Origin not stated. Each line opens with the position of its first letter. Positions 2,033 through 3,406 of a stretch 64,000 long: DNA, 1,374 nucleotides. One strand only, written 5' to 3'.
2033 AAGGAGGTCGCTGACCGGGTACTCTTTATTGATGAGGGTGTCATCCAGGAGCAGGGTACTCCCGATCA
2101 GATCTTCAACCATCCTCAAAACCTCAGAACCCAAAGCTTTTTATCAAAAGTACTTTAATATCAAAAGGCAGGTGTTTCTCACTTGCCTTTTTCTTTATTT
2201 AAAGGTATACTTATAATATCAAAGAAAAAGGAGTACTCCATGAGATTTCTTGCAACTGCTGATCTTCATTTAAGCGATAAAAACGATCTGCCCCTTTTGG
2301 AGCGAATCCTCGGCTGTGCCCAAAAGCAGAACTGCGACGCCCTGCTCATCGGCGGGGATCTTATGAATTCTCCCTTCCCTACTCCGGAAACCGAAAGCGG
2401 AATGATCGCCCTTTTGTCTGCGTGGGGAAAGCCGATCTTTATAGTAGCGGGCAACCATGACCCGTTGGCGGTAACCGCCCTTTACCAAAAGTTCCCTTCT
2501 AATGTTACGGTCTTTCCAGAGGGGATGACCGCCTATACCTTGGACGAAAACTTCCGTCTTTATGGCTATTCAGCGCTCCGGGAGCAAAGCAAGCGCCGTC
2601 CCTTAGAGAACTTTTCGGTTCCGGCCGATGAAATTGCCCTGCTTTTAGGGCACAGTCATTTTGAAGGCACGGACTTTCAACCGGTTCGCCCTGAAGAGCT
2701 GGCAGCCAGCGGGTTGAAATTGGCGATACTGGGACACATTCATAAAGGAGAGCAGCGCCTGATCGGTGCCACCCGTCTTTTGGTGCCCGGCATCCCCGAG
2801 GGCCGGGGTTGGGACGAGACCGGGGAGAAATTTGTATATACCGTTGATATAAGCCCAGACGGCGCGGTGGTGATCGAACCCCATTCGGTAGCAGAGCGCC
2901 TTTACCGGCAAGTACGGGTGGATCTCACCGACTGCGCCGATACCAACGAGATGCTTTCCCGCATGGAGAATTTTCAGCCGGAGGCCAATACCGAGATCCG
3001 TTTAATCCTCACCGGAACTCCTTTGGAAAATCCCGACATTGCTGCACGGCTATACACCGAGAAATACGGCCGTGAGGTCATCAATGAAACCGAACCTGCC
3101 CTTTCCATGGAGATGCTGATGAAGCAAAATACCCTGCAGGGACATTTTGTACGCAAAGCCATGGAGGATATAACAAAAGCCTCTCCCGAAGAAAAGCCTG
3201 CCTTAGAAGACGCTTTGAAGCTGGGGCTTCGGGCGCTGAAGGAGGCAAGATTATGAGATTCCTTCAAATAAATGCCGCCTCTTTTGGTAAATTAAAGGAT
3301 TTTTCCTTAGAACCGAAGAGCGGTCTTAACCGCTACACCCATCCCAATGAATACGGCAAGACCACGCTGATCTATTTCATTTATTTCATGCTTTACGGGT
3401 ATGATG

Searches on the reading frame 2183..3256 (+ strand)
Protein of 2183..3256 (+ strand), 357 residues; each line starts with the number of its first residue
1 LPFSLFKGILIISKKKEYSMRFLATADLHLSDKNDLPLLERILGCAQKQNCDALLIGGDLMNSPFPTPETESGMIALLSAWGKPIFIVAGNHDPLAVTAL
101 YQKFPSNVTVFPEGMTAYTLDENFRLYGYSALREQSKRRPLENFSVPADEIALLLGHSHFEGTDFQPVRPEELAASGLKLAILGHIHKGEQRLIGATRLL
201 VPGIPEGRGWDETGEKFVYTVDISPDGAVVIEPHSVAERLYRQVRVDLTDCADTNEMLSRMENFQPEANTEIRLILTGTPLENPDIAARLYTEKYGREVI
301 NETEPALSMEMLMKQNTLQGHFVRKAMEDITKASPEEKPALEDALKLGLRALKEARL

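Call 11: search_protein_families(library=pfam, proteins=[window:2183-3256:+], max_evalue=0.001)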
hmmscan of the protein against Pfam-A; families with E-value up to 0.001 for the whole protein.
window:2183-3256:+ (357 aa): 2 families
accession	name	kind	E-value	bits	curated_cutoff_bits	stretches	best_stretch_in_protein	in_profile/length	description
PF00149.33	Metallophos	-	1.2e-12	49.1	21.5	1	20-188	1-190/191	Calcineurin-like phosphoesterase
PF12850.12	Metallophos_2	-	1.9e-09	38.2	27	1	20-214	1-144/154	Calcineurin-like phosphoesterase superfamily domain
